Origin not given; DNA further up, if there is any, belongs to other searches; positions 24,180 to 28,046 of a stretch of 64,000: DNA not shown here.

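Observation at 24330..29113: Cohesin-dockerin pair: dockerin-bearing giant beta-helix protein next to membrane-anchored cohesin-like scaffold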

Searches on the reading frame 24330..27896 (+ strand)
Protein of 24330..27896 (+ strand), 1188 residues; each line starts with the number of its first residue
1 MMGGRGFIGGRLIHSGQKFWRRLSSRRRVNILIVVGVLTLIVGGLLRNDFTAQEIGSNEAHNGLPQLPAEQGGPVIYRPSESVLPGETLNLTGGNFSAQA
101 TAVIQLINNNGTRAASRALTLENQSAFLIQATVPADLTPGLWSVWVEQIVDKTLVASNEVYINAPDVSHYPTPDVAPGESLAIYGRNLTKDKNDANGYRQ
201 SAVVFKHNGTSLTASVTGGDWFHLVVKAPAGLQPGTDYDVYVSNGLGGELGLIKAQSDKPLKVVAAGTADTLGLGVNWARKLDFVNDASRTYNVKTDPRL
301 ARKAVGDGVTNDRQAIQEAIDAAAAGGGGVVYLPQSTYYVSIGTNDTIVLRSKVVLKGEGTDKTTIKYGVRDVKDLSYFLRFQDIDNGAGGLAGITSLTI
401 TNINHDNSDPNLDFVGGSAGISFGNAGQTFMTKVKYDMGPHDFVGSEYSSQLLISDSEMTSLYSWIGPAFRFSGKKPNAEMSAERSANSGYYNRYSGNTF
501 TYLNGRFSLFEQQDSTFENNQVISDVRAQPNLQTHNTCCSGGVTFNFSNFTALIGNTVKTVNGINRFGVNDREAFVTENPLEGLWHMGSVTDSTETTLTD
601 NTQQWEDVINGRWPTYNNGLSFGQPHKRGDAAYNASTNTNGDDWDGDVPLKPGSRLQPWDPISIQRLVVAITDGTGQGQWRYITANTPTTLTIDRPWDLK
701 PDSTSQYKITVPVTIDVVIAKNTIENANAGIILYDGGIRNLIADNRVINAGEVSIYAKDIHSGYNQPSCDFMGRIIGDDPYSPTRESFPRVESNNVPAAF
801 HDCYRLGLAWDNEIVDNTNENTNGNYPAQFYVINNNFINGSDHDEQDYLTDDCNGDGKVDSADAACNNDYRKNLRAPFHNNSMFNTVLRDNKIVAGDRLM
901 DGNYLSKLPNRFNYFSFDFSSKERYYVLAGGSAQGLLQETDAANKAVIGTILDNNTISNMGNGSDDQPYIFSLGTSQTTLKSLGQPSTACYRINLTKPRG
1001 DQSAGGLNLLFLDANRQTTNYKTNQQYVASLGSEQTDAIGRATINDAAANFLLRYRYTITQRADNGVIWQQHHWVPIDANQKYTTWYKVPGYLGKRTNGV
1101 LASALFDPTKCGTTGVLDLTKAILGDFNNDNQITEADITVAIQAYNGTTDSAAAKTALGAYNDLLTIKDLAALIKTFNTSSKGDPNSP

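Call 3: search_protein_families(library=pfam, proteins=[window:24330-27896:+], max_evalue=1)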
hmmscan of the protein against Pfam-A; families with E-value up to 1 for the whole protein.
window:24330-27896:+ (1188 aa): 4 families
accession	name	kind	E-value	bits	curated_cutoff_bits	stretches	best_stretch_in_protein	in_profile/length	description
PF12708.12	Pect-lyase_RHGA_epim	-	2.4e-10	41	27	1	304-370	9-72/213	Rhamnogalacturonase A/epimerase, pectate lyase-like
PF00404.24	Dockerin_1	-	0.0012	19.4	22.9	3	1124-1157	1-35/57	Dockerin type I domain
PF12218.14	End_N_terminal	-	0.0086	16.2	26.3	1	304-326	1-23/67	N terminal extension of bacteriophage endosialidase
PF01835.25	MG2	-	0.012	16.4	32.8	1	76-146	10-80/96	MG2 domain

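Call 4: search_protein_families(library=ncbifam, proteins=[window:24330-27896:+], max_evalue=1)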
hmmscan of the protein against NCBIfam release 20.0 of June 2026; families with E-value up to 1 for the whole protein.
window:24330-27896:+ (1188 aa): 2 families
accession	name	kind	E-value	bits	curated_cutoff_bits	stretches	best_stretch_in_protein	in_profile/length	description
NF049898.1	RhamgalacuronBT4146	equivalog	1.9e-07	30.2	500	1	304-355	6-52/445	rhamnogalacturonidase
NF049899.1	RhamgalacuronBT4153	equivalog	0.013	14.1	650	1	305-358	55-111/432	rhamnogalacturonidase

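Call 6: search_solved_structures(query=window:24330-27896:+, max_evalue=1, show_alignments=3)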
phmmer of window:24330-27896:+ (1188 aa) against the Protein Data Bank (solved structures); distinct sequences matched with E-value up to 1: 12.
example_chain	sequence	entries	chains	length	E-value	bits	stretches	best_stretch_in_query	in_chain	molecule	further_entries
5lw3_A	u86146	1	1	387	3.3e-10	41.6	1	304-379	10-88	Poly(beta-D-mannuronate) C5 epimerase 6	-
2pyg_A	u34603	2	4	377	7.2e-09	37.2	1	304-413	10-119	Poly(beta-D-mannuronate) C5 epimerase 4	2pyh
3zpp_A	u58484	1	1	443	6e-08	34.1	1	304-371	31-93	CELL WALL SURFACE ANCHOR FAMILY PROTEIN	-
4mr0_A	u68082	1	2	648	1e-07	33.4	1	303-371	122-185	Plasmin and fibronectin-binding protein A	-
8xfq_A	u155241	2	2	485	1e-05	26.8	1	304-413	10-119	mannuronan 5-epimerase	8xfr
8ja4_A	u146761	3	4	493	1e-05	26.7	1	304-413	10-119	mannuronan 5-epimerase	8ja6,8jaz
4urr_A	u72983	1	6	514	0.0063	17.5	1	304-362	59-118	BIFUNCTIONAL TAIL PROTEIN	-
2vbe_A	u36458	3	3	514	0.0064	17.5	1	304-362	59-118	TAILSPIKE-PROTEIN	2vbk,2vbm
7sg7_A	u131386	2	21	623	0.0083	17.1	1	304-362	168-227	Gene 14 protein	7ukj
6kg9_A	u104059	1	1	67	0.32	11.9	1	1121-1179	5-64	And cellulose-binding endoglucanase family 9 CelL ortholog dockerin domain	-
3fs7_A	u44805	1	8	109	0.46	11.3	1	522-582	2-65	Parvalbumin, thymic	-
2kqy_A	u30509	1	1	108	0.6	10.9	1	523-582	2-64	Parvalbumin, thymic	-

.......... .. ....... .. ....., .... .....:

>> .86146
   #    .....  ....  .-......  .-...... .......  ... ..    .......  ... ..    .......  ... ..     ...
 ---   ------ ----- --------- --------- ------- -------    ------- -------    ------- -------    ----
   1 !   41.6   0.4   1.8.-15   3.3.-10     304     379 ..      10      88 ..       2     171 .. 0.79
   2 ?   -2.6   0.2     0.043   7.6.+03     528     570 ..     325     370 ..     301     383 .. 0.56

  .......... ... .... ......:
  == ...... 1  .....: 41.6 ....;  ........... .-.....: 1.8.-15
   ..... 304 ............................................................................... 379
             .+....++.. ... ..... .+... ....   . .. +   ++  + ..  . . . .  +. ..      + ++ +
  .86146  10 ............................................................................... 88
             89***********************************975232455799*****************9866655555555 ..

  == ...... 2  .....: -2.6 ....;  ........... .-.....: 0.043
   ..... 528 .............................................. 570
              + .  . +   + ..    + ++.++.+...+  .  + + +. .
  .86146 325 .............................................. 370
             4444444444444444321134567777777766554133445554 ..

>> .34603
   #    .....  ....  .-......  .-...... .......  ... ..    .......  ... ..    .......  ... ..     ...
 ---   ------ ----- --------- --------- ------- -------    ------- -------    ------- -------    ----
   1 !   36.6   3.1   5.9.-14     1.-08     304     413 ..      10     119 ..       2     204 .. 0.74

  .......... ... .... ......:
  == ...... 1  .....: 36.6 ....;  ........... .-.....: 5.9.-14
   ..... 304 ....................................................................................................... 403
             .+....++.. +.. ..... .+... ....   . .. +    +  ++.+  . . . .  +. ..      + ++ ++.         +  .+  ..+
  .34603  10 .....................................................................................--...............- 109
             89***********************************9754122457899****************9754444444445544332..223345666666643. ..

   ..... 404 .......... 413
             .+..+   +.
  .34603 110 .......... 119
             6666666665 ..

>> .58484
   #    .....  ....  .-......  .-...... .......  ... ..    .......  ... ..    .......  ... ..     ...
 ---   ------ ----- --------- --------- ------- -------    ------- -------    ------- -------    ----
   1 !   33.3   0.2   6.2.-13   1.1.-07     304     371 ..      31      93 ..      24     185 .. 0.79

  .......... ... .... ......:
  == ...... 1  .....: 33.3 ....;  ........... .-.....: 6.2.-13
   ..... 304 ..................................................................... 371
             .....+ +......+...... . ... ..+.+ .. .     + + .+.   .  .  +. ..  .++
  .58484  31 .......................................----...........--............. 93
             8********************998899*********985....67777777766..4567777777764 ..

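Call 10: find_homologous_proteins(query=window:24330-27896:+, max_evalue=0.001)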
Query window:24330-27896:+ (1188 aa): 9 proteins with E <= 0.001 among 8000 candidates.
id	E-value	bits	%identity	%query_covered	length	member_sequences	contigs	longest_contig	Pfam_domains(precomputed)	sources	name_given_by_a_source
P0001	0.0e+0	2727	100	100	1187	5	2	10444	PF12708.13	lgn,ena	-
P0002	3.0e-61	226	30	64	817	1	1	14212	PF13229.13,PF12708.13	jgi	jgi:hypothetical protein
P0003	7.3e-61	224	30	64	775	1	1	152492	PF13229.13,PF12708.13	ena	-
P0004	1.7e-53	200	28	58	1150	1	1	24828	PF13229.13,PF12708.13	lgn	-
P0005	2.3e-13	67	30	7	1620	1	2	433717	PF12708.13,PF24517.3,PF00688.25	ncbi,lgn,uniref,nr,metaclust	ncbi:TGF-beta propeptide [Paenibacillus sp. UNCCL117]|uniref:DNRLRE domain-containing protein n=1 Ta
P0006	8.4e-13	65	25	25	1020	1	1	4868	PF12708.13,PF13385.14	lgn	-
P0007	1.2e-10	58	32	7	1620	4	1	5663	PF12708.13,PF24517.3,PF00688.25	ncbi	-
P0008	1.9e-6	44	23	26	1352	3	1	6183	PF12708.13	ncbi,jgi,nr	ncbi:MAG: hypothetical protein FJ279_07210 [Planctomycetes bacterium]|nr:hypothetical protein [Planc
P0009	8.3e-5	39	39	9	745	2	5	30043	PF13229.13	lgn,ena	-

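Call 29: find_encoding_contigs(protein=P0004, flank=6000, max_places=3)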
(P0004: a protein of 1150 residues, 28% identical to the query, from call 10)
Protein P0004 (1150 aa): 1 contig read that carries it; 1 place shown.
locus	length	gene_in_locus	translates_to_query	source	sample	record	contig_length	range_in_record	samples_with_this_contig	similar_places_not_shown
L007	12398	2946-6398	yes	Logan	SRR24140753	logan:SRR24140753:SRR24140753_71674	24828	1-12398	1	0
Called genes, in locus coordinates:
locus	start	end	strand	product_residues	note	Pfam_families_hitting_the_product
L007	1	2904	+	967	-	?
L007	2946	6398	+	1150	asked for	PF12708:Pect-lyase_RHGA_epim (weak), PF13229:Beta_helix (faint)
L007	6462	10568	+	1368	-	PF07494:Reg_prop (weak), PF23748:Beta-prop_LRRK2 (faint), PF07495:Y_Y_Y, PF00512:HisKA, PF02518:HATPase_c, PF00072:Response_reg, PF00165:HTH_AraC (weak), PF12833:HTH_18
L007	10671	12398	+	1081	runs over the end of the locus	PF13620:CarboxypepD_reg, PF13715:CarbopepD_reg_2, PF07715:Plug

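Call 30: find_encoding_contigs(protein=P0003, flank=6000, max_places=3)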
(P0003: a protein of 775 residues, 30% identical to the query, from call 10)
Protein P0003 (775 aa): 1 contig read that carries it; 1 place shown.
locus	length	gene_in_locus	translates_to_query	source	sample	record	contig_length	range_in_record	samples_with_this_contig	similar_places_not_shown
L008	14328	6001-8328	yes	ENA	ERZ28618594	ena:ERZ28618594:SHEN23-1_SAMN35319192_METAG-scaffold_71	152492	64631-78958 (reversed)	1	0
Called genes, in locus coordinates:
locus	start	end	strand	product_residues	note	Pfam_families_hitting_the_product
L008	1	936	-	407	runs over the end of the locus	PF04773:FecR, PF16344:FecR_C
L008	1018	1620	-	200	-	PF04542:Sigma70_r2, PF08281:Sigma70_r4_2, PF04545:Sigma70_r4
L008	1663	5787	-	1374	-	PF07494:Reg_prop (weak), PF07495:Y_Y_Y, PF00512:HisKA, PF02518:HATPase_c, PF00072:Response_reg, PF12833:HTH_18, PF00165:HTH_AraC (weak)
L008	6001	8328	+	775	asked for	PF12708:Pect-lyase_RHGA_epim, PF13229:Beta_helix (faint)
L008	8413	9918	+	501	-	-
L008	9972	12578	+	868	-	PF01055:Glyco_hydro_31_2nd, PF21365:Glyco_hydro_31_3rd, PF17137:DUF5110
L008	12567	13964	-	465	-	PF01120:Alpha_L_fucos, PF16757:Fucosidase_C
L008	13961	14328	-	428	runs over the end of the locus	PF04230:PS_pyruv_trans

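Call 55: find_related_loci(query=A4, collection=metagenome_contigs, flank=6000)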
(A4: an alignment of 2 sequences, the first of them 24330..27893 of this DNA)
Query A4 (1188 aa) in metagenome_contigs; peptide patterns used: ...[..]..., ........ (x = any residue, [..] = any of these).
291 stretches matched a pattern, but none encodes a relative of the query by tblastn (E <= 1e-3).

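Call 64: search_solved_structures(query=A7, max_evalue=0.1, show_alignments=0)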
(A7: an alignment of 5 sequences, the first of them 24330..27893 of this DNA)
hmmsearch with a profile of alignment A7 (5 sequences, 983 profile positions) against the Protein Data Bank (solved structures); distinct sequences matched with E-value up to 0.1: 11.
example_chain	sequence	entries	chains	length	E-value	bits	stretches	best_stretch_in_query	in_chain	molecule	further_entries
5lw3_A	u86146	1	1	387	7.2e-16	60.5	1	253-317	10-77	Poly(beta-D-mannuronate) C5 epimerase 6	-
2pyg_A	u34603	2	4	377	1.1e-13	53.2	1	253-317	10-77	Poly(beta-D-mannuronate) C5 epimerase 4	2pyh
8xfq_A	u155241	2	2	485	1.7e-09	39.4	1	253-317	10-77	mannuronan 5-epimerase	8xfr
8ja4_A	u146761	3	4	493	1.7e-09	39.3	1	253-317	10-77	mannuronan 5-epimerase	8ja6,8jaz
3zpp_A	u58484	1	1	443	5.7e-09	37.6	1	253-520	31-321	CELL WALL SURFACE ANCHOR FAMILY PROTEIN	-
4mr0_A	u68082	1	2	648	1.3e-08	36.5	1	253-318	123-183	Plasmin and fibronectin-binding protein A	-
8co1_Q2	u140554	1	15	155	3.9e-05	24.9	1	12-116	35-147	IPT/TIG domain-containing protein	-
2vbe_A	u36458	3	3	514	5.4e-05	24.5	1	254-311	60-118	TAILSPIKE-PROTEIN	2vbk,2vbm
4urr_A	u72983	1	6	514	5.4e-05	24.5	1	254-311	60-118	BIFUNCTIONAL TAIL PROTEIN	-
7sg7_A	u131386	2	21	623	7e-05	24.1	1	254-311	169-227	Gene 14 protein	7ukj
5m5z_A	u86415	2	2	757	0.00053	21.2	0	253-290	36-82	Beta-1,3-glucanase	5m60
